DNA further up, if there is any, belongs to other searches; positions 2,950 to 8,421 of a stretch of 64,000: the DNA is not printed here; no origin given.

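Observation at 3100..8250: Histidine kinase whose sensor is a ~1,100-aa adhesin-like ectodomain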

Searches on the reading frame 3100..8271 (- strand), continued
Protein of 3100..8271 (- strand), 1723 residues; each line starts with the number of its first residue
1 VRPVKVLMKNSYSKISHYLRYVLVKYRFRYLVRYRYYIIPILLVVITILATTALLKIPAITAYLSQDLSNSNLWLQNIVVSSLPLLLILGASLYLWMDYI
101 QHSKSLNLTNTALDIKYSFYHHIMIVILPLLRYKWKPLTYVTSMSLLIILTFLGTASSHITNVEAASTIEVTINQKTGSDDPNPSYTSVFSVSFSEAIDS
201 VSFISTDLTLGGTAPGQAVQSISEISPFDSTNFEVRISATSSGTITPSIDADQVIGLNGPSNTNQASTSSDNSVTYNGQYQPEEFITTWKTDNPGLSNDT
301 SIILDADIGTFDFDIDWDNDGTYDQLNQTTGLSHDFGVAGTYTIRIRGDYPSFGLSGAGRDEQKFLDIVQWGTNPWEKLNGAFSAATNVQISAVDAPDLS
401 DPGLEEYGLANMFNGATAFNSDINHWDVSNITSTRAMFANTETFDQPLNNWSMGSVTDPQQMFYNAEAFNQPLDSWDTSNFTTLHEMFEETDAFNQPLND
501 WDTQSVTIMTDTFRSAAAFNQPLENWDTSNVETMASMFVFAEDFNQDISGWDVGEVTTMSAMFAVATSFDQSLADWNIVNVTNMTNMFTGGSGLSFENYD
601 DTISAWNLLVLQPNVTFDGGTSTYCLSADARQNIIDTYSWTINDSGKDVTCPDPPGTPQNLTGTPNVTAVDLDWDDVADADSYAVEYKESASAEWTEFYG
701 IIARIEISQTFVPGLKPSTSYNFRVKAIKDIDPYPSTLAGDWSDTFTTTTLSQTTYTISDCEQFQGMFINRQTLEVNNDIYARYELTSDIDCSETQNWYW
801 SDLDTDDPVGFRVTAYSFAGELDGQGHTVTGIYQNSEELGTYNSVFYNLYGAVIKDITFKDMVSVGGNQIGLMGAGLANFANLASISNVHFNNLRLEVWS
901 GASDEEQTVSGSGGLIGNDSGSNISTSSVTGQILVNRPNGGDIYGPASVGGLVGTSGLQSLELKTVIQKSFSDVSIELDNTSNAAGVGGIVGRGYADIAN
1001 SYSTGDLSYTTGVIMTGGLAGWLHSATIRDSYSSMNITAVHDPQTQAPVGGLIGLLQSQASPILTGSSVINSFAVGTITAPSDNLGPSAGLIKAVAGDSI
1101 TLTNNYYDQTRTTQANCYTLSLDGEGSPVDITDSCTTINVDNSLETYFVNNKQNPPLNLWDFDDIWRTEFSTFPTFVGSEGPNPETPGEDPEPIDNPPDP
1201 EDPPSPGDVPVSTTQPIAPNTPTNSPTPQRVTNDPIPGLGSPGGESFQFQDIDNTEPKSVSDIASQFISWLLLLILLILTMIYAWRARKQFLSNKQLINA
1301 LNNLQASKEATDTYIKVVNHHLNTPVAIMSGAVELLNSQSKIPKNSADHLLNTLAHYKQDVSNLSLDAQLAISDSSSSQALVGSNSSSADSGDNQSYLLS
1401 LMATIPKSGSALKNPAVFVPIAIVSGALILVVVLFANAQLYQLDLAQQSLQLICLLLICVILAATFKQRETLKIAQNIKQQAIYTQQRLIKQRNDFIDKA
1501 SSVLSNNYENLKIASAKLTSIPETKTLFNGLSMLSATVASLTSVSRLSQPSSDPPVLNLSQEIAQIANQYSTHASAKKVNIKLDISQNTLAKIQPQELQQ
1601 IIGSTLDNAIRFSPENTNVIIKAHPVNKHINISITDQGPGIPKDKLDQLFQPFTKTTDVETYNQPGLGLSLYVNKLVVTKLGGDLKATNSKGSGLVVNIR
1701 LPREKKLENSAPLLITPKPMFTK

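Call 59: find_encoding_contigs(protein=P0101, flank=10000, max_places=2)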
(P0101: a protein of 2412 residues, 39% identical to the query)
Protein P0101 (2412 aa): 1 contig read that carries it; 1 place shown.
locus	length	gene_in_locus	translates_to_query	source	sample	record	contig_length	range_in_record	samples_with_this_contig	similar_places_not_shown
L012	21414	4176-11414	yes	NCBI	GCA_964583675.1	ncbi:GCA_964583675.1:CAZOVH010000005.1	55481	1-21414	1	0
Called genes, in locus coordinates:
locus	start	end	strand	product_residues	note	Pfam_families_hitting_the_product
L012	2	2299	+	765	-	?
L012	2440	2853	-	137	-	PF00072:Response_reg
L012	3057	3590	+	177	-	PF00466:Ribosomal_L10, PF27436:RL10_C (faint)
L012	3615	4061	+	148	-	PF16320:Ribosomal_L12_N, PF00542:Ribosomal_L12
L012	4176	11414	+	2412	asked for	PF08450:SGL (faint), PF25059:FN3_DSCAM-DSCAML_C (faint), PF03382:DUF285, PF00041:fn3, PF06739:SBBP (faint), PF13449:Phytase-like (faint), PF01436:NHL, PF02518:HATPase_c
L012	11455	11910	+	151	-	-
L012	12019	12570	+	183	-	-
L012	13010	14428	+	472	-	PF01078:Mg_chelatase (weak), PF05496:RuvB_N (faint), PF06068:TIP49 (faint), PF13177:DNA_pol3_delta2, PF00004:AAA, PF13401:AAA_22 (weak), PF22608:DNAX_ATPase_lid, PF20964:DnaX_C (weak), +3 more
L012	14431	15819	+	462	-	PF00772:DnaB, PF13481:AAA_25, PF03796:DnaB_C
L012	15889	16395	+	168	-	PF04138:GtrA_DPMS_TM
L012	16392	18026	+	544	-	PF13231:PMT_2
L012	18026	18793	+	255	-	PF13641:Glyco_tranf_2_3, PF00535:Glycos_transf_2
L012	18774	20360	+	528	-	PF13231:PMT_2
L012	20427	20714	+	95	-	PF02575:YbaB_DNA_bd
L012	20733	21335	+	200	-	PF21176:RecR_HhH, PF01751:Toprim (weak), PF13662:Toprim_4, PF21175:RecR_C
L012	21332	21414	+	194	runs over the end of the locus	PF00929:RNase_T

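Call 60: find_encoding_contigs(protein=P0051, flank=10000, max_places=2)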
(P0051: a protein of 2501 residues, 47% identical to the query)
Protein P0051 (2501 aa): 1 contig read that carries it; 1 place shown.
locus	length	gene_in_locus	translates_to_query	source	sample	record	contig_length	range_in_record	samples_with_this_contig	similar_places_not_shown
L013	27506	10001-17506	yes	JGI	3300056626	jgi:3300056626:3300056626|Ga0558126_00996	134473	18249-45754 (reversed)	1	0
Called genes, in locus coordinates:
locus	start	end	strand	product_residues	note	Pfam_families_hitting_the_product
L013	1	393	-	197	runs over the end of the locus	PF13814:Replic_Relax (weak)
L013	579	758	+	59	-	-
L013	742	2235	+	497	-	PF00239:Resolvase, PF07508:Recombinase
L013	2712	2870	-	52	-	-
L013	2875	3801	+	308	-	PF01544:CorA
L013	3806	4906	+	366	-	-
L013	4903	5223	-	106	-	PF07885:Ion_trans_2, PF00520:Ion_trans (weak)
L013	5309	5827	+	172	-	-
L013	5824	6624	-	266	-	PF01061:ABC2_membrane, PF12679:ABC2_membrane_2, PF12730:ABC2_membrane_4, PF12698:ABC2_membrane_3, PF10920:DUF2705, PF13346:ABC2_membrane_5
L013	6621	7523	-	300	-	PF00005:ABC_tran, PF13304:AAA_21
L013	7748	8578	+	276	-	PF02535:Zip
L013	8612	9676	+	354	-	PF02646:RmuC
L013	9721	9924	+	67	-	-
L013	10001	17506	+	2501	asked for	PF03382:DUF285, PF01436:NHL (weak), PF08450:SGL (weak), PF01436:NHL, PF03382:DUF285, PF00041:fn3, PF25059:FN3_DSCAM-DSCAML_C, PF02518:HATPase_c, +7 more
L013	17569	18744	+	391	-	PF01266:DAO (faint), PF07992:Pyr_redox_2, PF13454:NAD_binding_9 (faint), PF13738:Pyr_redox_3 (faint), PF00070:Pyr_redox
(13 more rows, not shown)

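Call 90: search_protein_families(library=pfam, proteins=[P0017], max_evalue=0.01)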
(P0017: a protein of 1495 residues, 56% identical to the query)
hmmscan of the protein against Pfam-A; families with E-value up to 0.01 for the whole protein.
P0017 (1495 aa): 4 families
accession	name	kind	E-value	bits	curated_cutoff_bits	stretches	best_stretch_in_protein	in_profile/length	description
PF03382.20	DUF285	-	3.4e-103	340.3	25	5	537-634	11-108/120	Mycoplasma protein of unknown function, DUF285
PF02518.31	HATPase_c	-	1.5e-22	80.5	26.4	1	1372-1481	3-110/111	Histidine kinase-, DNA gyrase B-, and HSP90-like ATPase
PF00512.31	HisKA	-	0.0042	17.5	26.9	0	1096-1137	6-46/66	His Kinase A (phospho-acceptor) domain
PF13581.12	HATPase_c_2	-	0.0092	16.4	27.4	0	1383-1477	40-126/127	Histidine kinase-like ATPase domain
